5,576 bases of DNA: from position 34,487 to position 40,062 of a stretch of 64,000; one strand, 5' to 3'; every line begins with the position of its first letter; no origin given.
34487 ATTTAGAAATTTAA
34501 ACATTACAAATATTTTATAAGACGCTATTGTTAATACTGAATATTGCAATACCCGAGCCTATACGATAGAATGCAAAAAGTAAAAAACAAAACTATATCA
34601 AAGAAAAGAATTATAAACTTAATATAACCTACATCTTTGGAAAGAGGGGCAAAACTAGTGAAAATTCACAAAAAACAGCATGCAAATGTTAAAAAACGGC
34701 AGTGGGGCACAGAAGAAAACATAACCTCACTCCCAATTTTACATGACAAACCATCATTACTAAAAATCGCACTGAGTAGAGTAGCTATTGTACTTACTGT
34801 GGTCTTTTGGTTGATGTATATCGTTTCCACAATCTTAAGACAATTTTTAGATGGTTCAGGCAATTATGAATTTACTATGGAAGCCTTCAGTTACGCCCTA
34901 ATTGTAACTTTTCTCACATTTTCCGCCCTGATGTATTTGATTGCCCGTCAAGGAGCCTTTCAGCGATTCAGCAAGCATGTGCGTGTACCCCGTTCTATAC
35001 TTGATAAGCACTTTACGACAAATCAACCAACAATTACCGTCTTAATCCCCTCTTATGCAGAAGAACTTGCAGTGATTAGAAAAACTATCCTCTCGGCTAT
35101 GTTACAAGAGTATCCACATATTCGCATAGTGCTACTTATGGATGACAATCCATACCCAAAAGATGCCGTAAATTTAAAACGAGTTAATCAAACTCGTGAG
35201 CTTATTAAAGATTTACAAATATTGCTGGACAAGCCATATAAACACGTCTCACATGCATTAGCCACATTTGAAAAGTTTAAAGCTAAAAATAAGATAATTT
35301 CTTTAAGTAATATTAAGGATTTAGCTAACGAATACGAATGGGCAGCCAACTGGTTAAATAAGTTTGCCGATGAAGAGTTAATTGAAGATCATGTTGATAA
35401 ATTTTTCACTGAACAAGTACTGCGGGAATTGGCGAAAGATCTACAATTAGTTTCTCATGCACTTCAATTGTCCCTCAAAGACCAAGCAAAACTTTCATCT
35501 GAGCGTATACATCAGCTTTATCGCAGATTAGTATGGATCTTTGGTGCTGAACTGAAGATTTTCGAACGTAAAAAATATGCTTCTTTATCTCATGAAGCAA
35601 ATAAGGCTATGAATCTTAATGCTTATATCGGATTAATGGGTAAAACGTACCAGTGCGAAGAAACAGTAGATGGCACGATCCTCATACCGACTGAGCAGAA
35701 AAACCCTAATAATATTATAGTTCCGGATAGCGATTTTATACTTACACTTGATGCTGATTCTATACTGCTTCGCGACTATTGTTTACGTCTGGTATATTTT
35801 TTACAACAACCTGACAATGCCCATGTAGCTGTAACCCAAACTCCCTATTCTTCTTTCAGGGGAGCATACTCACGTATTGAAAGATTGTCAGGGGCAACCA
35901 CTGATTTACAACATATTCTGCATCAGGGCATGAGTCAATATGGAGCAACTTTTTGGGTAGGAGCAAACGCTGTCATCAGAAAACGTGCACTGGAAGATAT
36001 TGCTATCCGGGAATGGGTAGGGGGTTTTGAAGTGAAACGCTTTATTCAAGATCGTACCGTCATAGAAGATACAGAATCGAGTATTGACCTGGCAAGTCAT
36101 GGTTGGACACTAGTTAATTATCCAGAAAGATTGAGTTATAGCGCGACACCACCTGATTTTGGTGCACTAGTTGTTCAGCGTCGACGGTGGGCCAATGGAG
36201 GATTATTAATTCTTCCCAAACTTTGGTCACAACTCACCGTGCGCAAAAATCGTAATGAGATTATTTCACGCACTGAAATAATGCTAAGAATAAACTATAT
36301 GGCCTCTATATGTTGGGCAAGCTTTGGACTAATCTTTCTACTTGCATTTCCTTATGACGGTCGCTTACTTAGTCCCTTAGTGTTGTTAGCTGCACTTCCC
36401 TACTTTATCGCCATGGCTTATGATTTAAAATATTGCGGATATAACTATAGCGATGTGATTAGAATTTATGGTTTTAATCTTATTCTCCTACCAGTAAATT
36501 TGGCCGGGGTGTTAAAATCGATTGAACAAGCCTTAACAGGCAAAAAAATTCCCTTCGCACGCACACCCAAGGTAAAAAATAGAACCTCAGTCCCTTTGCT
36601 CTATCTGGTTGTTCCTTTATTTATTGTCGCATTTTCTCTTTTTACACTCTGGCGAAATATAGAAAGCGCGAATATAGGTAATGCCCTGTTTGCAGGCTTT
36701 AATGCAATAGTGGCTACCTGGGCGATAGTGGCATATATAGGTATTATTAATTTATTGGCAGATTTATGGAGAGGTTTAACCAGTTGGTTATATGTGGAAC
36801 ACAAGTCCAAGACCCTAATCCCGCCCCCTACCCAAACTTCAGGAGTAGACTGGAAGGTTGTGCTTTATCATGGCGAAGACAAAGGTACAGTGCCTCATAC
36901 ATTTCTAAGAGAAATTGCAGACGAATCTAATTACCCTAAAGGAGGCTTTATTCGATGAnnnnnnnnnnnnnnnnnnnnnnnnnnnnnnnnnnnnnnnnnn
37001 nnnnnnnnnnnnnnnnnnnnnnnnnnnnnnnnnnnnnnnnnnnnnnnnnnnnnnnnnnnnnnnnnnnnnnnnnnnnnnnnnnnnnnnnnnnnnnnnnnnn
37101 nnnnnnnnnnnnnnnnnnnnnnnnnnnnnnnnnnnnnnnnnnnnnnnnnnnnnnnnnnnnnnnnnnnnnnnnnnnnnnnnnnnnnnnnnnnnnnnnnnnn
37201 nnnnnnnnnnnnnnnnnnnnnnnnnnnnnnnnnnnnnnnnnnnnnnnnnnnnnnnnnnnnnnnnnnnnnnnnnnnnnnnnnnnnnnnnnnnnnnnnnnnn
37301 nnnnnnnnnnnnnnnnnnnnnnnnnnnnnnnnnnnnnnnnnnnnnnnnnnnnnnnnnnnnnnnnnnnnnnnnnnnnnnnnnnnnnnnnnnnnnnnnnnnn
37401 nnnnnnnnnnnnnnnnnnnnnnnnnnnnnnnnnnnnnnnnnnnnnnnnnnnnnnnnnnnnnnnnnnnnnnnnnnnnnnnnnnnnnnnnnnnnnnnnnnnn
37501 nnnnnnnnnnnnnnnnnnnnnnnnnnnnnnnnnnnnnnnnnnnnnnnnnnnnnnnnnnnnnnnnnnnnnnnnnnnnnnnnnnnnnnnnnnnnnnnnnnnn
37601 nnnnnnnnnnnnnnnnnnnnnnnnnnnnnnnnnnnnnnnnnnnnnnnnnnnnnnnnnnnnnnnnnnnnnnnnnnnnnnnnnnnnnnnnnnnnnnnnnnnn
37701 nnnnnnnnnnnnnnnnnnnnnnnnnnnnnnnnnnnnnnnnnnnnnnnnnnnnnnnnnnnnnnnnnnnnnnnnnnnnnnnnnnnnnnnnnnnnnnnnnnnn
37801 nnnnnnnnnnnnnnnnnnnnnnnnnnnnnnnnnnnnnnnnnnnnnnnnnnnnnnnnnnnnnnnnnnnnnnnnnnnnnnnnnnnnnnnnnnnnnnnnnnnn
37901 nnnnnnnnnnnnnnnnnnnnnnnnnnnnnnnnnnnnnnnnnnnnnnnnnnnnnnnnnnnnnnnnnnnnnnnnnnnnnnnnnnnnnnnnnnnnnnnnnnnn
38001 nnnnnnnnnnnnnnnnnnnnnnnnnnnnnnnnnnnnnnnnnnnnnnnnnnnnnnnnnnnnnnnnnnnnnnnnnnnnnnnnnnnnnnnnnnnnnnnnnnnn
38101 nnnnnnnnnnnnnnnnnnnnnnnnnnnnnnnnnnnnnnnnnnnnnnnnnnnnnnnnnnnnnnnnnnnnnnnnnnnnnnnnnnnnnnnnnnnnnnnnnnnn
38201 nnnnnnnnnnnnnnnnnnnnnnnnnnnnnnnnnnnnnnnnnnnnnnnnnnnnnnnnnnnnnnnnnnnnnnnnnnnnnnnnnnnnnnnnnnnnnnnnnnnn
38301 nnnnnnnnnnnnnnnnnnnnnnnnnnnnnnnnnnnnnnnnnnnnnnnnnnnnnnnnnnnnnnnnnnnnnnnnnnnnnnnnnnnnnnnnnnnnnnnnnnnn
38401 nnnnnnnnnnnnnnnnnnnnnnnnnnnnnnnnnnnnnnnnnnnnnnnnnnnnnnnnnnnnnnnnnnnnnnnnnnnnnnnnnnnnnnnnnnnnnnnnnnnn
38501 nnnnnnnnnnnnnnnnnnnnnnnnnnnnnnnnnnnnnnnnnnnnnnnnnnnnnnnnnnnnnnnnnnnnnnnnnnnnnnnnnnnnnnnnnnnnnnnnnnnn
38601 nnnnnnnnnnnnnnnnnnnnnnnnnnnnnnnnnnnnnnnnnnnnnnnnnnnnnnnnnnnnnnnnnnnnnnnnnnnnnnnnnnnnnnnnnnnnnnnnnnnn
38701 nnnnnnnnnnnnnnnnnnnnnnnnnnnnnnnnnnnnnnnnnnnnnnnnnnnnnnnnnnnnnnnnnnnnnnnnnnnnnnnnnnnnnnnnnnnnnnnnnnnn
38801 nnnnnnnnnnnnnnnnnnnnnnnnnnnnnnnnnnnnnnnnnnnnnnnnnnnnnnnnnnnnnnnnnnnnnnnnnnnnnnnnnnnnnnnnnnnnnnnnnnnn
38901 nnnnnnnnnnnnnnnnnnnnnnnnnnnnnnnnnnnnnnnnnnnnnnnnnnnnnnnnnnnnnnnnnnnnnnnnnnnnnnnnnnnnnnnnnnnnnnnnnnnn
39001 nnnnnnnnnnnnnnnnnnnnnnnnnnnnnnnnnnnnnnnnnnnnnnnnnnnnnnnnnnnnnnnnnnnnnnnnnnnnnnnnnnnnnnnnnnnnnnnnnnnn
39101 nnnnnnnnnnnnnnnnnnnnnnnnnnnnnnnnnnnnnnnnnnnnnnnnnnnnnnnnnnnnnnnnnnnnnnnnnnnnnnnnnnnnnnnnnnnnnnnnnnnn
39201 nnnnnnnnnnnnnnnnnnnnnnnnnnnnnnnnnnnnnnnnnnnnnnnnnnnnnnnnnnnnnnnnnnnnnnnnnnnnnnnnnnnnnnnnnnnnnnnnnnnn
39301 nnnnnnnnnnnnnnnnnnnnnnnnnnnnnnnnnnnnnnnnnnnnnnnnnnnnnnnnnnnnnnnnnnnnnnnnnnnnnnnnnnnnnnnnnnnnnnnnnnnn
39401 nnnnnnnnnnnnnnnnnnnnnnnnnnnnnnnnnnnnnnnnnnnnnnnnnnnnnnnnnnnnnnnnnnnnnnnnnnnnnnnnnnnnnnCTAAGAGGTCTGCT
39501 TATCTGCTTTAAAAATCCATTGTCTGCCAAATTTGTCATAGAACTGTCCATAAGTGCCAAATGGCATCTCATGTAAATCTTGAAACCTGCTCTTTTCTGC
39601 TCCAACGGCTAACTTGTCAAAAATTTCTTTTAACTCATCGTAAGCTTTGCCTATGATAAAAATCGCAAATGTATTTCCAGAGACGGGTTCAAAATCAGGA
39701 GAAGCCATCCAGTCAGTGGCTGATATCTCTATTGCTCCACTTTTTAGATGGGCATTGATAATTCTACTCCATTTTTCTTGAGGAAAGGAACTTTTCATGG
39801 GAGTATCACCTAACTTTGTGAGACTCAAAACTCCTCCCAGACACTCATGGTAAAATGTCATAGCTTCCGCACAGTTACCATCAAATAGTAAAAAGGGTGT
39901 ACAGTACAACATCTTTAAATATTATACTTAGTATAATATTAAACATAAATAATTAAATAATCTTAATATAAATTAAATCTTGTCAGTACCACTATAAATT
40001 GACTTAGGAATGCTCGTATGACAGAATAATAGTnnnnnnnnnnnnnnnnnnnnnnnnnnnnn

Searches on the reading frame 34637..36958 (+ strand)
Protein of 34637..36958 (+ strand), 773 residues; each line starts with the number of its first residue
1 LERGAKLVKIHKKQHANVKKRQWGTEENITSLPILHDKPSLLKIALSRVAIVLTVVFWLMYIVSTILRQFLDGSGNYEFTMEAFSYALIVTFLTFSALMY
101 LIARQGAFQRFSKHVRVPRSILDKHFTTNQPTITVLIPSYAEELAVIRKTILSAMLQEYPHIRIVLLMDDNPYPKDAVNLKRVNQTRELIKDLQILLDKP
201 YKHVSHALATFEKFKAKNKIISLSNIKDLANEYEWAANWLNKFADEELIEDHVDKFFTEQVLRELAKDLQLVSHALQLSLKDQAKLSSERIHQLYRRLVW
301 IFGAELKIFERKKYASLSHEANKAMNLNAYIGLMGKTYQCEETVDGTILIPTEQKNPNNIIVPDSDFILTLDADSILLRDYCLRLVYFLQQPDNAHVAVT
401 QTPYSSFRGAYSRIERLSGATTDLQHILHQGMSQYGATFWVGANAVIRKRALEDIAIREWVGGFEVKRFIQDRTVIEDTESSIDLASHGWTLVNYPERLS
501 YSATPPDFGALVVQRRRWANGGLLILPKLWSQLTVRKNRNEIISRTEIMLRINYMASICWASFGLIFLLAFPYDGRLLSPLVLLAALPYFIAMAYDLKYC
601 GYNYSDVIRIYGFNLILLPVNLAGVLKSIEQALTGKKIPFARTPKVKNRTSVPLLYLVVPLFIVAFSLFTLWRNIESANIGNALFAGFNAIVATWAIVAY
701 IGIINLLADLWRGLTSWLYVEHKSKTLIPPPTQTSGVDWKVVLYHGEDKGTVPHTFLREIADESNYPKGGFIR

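Call 25: search_protein_families(library=pfam, proteins=[window:34637-36958:+], max_evalue=0.001)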
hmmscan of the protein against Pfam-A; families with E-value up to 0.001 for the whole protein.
window:34637-36958:+ (773 aa): 3 families
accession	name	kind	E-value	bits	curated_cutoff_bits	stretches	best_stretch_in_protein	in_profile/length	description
PF13632.12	Glyco_trans_2_3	-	1.4e-36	126.6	27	1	367-592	1-197/198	Glycosyl transferase family group 2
PF13641.12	Glyco_tranf_2_3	-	5.9e-13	49.8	27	1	365-521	87-230/230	Glycosyltransferase like family 2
PF00535.33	Glycos_transf_2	-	5.2e-10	39.9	23.3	1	365-455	79-167/168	Glycosyl transferase family 2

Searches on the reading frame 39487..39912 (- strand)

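Call 27: search_protein_families(library=pfam, proteins=[window:39487-39912:-], max_evalue=0.001)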
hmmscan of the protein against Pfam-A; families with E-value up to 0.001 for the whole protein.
window:39487-39912:- (141 aa): 1 family
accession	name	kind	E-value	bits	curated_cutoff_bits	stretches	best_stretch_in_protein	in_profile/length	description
PF06983.19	3-dmu-9_3-mt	-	4.2e-05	24.5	24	1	5-132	4-113/116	3-demethylubiquinone-9 3-methyltransferase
